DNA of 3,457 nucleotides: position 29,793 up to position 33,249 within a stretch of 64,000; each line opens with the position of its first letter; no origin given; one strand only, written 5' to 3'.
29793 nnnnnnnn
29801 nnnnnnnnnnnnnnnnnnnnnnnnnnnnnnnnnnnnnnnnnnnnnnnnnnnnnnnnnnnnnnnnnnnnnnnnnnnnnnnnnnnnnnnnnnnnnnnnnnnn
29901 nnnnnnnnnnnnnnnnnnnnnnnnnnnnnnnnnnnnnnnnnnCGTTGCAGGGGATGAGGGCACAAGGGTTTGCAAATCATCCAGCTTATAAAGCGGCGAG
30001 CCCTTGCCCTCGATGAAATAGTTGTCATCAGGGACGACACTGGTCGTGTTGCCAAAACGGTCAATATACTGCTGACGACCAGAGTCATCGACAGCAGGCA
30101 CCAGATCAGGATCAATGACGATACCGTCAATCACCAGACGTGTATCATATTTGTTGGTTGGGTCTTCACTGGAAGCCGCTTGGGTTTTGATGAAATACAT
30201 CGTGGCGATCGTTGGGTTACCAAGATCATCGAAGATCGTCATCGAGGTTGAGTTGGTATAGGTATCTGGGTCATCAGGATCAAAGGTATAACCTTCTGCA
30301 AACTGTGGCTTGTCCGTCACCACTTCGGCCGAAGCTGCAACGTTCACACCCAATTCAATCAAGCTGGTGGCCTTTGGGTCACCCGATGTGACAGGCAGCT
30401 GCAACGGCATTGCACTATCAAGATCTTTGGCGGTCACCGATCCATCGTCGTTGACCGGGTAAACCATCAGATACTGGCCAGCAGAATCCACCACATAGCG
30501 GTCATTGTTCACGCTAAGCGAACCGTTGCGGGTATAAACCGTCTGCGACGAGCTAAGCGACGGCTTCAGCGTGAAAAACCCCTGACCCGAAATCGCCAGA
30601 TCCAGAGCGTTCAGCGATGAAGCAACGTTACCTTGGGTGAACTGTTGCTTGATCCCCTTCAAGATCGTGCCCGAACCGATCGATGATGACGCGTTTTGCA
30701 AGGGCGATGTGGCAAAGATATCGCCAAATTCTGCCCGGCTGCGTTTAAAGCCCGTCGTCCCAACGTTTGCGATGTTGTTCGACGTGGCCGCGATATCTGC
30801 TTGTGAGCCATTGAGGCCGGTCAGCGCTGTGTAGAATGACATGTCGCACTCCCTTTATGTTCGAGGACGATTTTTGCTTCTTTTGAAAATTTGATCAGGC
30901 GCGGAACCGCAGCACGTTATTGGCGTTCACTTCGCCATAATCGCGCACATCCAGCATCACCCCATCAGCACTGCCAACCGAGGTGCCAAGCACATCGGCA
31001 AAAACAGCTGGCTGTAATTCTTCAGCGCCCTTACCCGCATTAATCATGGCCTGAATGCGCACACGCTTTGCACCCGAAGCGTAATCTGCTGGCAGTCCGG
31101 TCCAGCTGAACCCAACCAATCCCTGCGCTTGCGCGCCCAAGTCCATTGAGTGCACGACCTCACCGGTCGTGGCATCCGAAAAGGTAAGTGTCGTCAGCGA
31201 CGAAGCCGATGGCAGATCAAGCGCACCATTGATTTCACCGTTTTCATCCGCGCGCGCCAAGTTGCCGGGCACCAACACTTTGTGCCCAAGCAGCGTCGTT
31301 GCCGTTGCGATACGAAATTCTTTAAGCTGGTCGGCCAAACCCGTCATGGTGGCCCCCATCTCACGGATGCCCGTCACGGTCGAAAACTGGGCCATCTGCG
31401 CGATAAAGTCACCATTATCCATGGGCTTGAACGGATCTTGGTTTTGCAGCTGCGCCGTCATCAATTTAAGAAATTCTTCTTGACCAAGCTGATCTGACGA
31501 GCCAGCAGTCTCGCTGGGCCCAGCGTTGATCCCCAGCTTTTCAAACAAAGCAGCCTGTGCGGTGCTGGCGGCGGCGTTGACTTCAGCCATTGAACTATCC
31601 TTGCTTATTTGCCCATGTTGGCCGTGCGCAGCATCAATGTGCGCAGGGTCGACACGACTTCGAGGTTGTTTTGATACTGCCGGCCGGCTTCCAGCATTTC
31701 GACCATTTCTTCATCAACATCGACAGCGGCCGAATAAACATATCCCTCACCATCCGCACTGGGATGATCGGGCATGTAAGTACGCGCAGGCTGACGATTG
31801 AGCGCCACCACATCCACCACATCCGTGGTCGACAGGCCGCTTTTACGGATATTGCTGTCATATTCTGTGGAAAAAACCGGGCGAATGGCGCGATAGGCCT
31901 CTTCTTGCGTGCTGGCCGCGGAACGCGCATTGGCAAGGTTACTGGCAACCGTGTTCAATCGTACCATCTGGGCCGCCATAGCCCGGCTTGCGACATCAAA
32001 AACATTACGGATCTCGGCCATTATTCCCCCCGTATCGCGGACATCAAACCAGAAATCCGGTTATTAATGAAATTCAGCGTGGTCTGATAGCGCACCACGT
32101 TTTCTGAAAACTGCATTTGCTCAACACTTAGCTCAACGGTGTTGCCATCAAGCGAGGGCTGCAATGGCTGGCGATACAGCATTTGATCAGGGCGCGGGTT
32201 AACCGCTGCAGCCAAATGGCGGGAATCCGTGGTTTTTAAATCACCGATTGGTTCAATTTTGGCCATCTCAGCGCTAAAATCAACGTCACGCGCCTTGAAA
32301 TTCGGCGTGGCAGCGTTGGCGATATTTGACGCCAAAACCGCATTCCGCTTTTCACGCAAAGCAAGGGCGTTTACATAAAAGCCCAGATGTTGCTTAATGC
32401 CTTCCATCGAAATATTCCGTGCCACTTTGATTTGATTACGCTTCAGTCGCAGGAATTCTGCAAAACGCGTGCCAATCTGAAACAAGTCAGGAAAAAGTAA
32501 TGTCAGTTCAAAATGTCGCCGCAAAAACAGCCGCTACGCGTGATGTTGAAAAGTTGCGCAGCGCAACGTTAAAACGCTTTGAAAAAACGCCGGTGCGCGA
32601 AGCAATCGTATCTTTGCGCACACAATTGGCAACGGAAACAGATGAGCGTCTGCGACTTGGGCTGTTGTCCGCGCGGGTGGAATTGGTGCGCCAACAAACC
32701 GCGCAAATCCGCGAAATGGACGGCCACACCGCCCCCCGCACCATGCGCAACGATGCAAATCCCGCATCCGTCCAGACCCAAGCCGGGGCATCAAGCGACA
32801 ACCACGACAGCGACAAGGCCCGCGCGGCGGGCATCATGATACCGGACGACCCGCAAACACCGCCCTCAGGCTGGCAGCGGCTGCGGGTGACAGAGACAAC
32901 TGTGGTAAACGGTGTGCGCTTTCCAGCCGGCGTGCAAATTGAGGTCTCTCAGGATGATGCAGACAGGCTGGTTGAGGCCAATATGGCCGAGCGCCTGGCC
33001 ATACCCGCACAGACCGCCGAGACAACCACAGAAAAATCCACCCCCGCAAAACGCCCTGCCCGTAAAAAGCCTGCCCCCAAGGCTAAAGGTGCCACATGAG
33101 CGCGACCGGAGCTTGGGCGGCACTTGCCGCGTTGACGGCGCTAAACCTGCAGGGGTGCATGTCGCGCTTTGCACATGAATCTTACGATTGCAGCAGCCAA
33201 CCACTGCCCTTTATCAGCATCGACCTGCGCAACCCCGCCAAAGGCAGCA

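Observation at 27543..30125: Hyper-expanded hook protein: FlgE of 1279 aa with an ~860-aa insertion replacing the D2 tip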

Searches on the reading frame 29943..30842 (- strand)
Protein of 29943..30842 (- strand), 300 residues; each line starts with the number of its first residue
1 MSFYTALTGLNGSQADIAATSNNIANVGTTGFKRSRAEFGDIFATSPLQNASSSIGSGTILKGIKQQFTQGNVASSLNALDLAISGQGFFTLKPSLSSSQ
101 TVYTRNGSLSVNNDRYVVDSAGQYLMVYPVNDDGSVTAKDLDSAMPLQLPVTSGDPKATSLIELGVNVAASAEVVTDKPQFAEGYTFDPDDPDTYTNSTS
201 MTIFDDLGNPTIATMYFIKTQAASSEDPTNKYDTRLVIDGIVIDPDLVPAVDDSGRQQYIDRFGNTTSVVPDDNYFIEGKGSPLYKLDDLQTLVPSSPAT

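Call 74: search_solved_structures(query=window:29943-30842:-, max_evalue=0.01, show_alignments=5)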
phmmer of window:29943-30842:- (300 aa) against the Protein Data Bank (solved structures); distinct sequences matched with E-value up to 0.01: 16.
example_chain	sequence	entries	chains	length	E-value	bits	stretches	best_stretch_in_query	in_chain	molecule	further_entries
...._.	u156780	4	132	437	3e-40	141.9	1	4-224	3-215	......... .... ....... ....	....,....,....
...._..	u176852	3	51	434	2.9e-39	138.6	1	4-221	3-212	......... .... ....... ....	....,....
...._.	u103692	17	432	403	2.1e-22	83.3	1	1-221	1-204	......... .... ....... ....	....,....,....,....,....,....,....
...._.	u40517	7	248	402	6.7e-22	81.7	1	2-221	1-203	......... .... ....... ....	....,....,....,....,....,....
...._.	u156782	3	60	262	1.1e-15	61.3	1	4-125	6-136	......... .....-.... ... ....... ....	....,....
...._Ba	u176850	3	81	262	3.8e-15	59.5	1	4-126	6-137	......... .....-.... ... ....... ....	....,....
5wrh_A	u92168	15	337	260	1.2e-14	57.8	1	2-123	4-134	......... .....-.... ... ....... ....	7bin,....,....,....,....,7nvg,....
6jzr_A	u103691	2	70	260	1.3e-14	57.8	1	2-123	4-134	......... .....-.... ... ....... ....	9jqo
1wlg_A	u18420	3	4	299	1e-09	41.7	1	80-221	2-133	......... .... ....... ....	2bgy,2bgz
5jxl_A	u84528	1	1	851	1.9e-09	40.8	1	2-135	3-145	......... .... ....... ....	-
8z5s_m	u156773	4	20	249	3.3e-06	30.2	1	3-125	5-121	Flagellar basal-body rod protein FlgF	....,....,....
6jf2_A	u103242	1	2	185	3.8e-06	30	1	54-123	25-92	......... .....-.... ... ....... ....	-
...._Ca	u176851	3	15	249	3e-05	27.1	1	4-122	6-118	Flagellar basal-body rod protein FlgF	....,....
9wx3_D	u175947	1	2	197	3.5e-05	26.9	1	158-300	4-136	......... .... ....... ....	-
5npy_A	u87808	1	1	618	0.0007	22.6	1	5-117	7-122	Flagellar basal body protein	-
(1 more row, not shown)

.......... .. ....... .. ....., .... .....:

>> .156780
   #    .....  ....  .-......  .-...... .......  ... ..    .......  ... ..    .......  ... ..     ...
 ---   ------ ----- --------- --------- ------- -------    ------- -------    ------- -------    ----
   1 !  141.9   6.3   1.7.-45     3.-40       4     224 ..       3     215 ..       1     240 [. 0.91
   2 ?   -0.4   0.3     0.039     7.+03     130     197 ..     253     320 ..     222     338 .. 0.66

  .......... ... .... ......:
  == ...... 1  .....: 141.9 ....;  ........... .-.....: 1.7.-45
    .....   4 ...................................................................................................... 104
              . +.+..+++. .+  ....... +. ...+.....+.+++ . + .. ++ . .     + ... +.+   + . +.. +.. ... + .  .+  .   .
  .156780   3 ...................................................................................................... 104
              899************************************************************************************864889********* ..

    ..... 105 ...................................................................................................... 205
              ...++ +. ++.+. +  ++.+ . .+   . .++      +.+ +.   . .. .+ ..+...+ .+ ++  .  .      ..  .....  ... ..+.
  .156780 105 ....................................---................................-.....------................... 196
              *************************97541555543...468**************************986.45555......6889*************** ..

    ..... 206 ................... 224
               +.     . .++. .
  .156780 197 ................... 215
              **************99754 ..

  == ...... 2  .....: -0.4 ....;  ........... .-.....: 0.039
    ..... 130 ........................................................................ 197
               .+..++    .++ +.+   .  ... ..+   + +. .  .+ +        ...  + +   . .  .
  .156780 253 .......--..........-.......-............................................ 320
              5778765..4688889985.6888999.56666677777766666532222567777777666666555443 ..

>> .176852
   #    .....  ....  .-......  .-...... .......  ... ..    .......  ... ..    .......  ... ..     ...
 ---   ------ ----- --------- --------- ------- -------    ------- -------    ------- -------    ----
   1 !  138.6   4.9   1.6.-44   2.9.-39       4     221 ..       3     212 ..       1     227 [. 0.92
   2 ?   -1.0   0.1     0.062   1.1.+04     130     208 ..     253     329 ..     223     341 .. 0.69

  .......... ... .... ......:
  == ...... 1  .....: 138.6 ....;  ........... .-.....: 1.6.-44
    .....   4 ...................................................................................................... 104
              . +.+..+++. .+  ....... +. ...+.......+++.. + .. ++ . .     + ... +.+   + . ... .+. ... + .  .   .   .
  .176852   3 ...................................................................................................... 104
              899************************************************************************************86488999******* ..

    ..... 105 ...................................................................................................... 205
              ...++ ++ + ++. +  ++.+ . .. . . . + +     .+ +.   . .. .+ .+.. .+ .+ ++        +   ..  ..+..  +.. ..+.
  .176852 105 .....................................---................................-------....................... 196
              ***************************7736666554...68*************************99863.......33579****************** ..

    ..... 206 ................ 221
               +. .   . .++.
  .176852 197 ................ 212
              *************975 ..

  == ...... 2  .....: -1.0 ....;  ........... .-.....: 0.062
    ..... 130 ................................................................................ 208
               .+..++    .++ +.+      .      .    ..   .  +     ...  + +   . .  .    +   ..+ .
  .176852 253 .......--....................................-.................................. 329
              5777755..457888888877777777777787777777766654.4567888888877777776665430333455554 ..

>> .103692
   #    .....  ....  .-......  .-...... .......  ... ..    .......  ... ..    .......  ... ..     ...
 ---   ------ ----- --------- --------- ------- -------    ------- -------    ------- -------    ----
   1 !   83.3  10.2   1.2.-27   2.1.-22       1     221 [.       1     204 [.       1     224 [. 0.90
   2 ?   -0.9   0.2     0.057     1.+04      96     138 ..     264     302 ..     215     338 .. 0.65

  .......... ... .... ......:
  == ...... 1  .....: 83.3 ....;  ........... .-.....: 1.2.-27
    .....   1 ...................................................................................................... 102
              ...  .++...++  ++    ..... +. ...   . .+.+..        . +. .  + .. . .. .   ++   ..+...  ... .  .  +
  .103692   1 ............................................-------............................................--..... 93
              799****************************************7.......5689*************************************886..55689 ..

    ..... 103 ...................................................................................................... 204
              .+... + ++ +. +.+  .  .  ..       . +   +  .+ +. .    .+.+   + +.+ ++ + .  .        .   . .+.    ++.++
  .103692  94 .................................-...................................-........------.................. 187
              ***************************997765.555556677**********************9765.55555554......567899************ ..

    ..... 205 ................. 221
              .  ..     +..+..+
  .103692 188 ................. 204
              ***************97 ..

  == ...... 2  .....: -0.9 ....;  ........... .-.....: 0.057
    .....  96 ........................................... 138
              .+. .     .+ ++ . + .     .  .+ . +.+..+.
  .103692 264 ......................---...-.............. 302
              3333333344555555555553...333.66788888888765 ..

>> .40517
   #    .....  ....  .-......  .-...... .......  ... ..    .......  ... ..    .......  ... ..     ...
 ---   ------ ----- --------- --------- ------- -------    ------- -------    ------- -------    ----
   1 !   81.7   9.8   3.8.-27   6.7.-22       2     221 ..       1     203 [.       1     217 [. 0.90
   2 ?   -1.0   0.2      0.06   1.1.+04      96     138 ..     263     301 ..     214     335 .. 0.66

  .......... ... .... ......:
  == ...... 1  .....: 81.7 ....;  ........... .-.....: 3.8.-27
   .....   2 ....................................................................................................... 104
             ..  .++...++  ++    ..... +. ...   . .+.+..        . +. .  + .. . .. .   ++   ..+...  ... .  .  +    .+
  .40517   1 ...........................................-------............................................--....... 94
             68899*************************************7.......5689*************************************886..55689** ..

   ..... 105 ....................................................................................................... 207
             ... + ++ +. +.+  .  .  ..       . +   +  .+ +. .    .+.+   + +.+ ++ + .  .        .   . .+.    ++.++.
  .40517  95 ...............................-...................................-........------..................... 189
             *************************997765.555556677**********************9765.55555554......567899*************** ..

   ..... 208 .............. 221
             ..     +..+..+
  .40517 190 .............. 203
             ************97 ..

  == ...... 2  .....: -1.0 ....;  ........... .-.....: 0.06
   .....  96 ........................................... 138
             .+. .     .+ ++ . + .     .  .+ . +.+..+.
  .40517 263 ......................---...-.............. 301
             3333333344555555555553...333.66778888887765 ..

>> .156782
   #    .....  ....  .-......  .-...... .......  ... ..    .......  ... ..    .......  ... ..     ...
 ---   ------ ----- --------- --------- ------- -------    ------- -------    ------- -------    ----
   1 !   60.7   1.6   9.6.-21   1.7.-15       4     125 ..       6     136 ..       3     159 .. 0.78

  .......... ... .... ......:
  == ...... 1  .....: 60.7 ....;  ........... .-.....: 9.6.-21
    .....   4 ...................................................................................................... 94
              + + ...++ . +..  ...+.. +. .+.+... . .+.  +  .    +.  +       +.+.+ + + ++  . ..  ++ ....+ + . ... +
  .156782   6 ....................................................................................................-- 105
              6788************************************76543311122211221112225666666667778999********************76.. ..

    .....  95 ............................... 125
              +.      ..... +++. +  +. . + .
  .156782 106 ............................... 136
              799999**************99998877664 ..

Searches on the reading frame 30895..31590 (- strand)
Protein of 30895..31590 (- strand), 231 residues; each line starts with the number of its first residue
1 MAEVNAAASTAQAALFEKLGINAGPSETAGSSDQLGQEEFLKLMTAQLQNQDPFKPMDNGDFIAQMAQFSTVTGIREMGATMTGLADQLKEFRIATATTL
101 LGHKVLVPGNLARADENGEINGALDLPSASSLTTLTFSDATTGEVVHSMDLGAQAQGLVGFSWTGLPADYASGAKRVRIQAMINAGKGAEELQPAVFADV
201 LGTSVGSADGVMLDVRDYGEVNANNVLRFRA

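Call 5: search_protein_families(library=pfam, proteins=[window:30895-31590:-], max_evalue=0.01)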
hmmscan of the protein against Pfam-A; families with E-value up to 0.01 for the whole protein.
window:30895-31590:- (231 aa): 3 families
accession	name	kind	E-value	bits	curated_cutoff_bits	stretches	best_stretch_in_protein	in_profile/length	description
PF03963.19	FlgD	-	9e-24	83.9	27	1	22-83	13-74/75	Flagellar hook capping protein - N-terminal region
PF13860.13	FlgD_ig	-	3e-10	40.4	27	1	115-169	7-60/79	FlgD Ig-like domain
PF13861.12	FLgD_tudor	-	2.3e-06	28.2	26.9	1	96-226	5-57/58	FlgD Tudor-like domain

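Call 6: search_protein_families(library=ncbifam, proteins=[window:30895-31590:-], max_evalue=0.01)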
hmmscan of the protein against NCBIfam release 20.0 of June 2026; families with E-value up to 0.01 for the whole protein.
window:30895-31590:- (231 aa): 11 families
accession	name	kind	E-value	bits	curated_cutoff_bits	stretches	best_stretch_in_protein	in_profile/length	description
NF005176.1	PRK06655.1-1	equivalog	4.1e-46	157.4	230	1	36-228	2-195/197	flagellar hook assembly protein FlgD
NF009277.0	PRK12634.1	equivalog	2.2e-40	139.1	333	1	10-228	3-219/221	flagellar basal body rod modification protein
NF007198.0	PRK09619.1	equivalog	4.5e-27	95.2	267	1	29-229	23-216/218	flagellar hook assembly protein FlgD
NF009276.0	PRK12633.1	equivalog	2.8e-22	79.6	383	1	29-219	20-217/234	flagellar basal body rod modification protein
NF007197.1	PRK09618.1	equivalog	7.4e-22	77.9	129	1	25-117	15-104/138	flagellar hook assembly protein FlgD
NF009453.0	PRK12813.1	equivalog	1.8e-17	63.6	264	1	26-230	24-220/223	flagellar basal body rod modification protein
NF004670.1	PRK06009.1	equivalog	9e-13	48.6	124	1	37-106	3-69/108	flagellar hook assembly protein FlgD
NF009452.0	PRK12812.1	equivalog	5.1e-12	45.6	258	1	31-169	42-191/289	flagellar basal body rod modification protein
NF008875.0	PRK11911.1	equivalog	7.9e-11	42.2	274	1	28-104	19-95/140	flagellar basal body rod modification protein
NF005278.0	PRK06792.1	equivalog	2e-10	40.7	257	1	4-104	23-120/190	flagellar basal body rod modification protein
NF004496.1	PRK05842.1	equivalog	2.5e-07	30.2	250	1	32-91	25-84/271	flagellar hook assembly protein FlgD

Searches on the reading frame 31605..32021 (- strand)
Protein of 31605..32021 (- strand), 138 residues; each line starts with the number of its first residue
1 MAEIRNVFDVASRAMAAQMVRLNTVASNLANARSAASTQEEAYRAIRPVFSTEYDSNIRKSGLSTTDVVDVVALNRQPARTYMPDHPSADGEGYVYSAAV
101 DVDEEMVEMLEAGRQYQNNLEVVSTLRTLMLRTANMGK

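Call 5: search_protein_families(library=pfam, proteins=[window:31605-32021:-], max_evalue=0.01)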
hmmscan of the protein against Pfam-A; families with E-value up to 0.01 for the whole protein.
window:31605-32021:- (138 aa): 2 families
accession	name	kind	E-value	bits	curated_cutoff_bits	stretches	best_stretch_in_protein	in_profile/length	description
PF06429.18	Flg_bbr_C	-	1.2e-09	38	23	1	93-136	3-46/46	Flagellar basal body rod FlgEFG protein C-terminal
PF00460.25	Flg_bb_rod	-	5.3e-05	23.5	20.7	1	9-32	2-25/31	Flagella basal body rod protein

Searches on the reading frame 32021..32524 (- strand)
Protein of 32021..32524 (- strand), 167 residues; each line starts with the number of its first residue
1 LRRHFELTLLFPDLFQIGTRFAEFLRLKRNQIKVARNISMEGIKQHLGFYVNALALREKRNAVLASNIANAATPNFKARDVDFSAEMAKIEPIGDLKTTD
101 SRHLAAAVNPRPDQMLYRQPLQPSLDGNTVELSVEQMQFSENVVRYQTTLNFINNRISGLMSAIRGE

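Call 5: search_protein_families(library=pfam, proteins=[window:32021-32524:-], max_evalue=0.01)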
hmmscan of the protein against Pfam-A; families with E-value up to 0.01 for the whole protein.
window:32021-32524:- (167 aa): 1 family
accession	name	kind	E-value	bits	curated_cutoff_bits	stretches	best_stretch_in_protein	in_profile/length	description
PF00460.25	Flg_bb_rod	-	2e-05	24.9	20.7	1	51-77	5-31/31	Flagella basal body rod protein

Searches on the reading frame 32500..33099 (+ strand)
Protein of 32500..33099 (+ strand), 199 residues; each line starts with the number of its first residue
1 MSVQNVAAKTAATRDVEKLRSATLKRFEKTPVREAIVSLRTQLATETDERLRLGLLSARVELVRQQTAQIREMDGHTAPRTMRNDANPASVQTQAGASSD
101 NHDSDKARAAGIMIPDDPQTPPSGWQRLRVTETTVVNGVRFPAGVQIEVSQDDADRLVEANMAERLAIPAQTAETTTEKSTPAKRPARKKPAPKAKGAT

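Call 19: search_protein_families(library=pfam, proteins=[window:32500-33099:+], max_evalue=0.001)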
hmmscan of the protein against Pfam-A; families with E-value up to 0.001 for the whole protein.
window:32500-33099:+ (199 aa): 1 family
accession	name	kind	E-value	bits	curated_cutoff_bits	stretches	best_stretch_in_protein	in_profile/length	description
PF23843.2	DUF7210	-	0.00019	21.3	27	1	137-160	12-35/38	Domain of unknown function (DUF7210)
